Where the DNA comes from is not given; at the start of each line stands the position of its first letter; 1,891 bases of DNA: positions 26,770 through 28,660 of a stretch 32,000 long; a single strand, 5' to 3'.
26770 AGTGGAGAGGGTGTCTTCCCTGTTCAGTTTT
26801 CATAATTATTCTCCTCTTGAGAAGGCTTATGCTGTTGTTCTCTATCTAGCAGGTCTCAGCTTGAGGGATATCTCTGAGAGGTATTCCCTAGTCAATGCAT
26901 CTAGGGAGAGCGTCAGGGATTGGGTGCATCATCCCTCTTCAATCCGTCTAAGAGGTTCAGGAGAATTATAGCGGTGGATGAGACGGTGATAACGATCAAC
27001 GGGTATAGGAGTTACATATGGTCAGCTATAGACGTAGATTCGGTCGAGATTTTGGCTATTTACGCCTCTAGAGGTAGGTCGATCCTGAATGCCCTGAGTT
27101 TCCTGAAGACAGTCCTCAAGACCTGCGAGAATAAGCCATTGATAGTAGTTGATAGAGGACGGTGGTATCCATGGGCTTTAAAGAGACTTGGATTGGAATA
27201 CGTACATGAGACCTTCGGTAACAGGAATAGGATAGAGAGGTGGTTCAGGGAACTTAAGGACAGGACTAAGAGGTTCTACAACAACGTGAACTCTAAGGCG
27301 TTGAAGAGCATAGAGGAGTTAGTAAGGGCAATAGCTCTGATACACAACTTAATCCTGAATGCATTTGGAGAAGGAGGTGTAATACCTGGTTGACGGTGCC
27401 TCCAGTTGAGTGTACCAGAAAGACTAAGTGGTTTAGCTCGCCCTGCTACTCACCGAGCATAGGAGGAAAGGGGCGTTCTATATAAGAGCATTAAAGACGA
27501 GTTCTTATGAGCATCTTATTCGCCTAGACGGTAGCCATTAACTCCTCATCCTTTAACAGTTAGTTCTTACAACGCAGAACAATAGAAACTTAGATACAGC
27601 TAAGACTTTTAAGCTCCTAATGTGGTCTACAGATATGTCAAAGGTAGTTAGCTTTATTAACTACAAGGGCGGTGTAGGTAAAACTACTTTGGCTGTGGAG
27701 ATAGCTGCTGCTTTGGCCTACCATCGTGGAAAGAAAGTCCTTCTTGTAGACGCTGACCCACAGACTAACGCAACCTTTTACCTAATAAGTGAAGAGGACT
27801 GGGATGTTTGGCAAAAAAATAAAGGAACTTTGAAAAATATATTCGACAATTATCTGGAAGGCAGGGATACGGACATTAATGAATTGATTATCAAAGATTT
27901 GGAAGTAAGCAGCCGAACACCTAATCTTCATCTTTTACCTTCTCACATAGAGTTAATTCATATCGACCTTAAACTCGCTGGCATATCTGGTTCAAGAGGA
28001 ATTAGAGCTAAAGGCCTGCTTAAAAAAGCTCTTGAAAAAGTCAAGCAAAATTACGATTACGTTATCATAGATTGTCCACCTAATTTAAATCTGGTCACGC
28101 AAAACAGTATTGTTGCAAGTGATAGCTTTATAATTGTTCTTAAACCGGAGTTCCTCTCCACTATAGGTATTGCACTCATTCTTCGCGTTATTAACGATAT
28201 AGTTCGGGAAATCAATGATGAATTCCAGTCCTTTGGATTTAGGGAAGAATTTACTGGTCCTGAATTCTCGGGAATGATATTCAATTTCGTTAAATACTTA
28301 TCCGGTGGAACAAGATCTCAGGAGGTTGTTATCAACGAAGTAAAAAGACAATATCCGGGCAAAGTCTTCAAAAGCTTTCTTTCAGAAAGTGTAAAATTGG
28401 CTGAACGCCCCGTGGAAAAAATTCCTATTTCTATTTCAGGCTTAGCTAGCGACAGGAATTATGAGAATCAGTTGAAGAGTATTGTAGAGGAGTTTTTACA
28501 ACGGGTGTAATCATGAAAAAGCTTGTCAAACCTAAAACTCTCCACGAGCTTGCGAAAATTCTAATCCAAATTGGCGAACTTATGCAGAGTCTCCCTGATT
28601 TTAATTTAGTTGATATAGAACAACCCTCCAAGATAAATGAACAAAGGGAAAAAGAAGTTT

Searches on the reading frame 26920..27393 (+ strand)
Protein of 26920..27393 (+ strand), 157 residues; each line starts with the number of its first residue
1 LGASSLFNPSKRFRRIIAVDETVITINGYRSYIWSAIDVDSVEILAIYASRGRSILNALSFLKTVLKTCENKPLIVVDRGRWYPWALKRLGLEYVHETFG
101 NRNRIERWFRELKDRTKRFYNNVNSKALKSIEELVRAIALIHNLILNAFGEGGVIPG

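Call 62: search_protein_families(library=pfam, proteins=[window:26920-27393:+], max_evalue=0.001)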
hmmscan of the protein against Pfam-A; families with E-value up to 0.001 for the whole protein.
window:26920-27393:+ (157 aa): 1 family
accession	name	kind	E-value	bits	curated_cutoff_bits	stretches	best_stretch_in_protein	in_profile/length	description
PF13610.12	DDE_Tnp_IS240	-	3.3e-14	53.7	27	1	18-144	5-135/139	DDE domain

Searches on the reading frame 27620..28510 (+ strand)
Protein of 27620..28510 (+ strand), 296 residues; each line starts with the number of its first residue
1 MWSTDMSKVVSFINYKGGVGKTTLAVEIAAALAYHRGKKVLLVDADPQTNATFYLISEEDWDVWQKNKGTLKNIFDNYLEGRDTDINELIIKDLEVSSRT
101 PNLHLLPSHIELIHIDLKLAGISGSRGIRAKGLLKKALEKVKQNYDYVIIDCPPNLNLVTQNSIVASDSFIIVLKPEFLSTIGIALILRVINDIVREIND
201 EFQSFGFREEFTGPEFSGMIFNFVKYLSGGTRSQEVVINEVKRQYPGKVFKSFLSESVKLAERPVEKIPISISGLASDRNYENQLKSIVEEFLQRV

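Call 22: search_protein_families(library=pfam, proteins=[window:27620-28510:+], max_evalue=0.01)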
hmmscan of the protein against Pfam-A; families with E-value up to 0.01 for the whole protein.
window:27620-28510:+ (296 aa): 9 families
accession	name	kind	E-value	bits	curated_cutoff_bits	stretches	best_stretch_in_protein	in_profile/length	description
PF13614.12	AAA_31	-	2e-54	184.7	27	1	7-203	1-176/177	AAA domain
PF01656.29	CbiA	-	6.3e-21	75.1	25.4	1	11-270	2-125/125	CobQ/CobB/MinD/ParA nucleotide binding domain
PF10609.15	ParA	-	7.5e-11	42.4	27.1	1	8-46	4-41/246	NUBPL iron-transfer P-loop NTPase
PF09140.17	MipZ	-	9.2e-10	38.7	20.7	1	9-52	2-45/262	ATPase MipZ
PF06564.18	CBP_BcsQ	-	1.4e-08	35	21.3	1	130-180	101-151/234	Cellulose biosynthesis protein BcsQ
PF02374.21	ArsA_ATPase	-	1.3e-07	31.5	24.3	1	12-154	5-134/305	Anion-transporting ATPase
PF00142.24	Fer4_NifH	-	1.8e-05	24.8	25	1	15-56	7-47/271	4Fe-4S iron sulfur cluster binding proteins, NifH/frxC family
PF07015.17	VirC1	-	8.7e-05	22.4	24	1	8-48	2-41/231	VirC1 protein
PF13481.12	AAA_25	-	0.0018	18.3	27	1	16-66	41-89/195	AAA domain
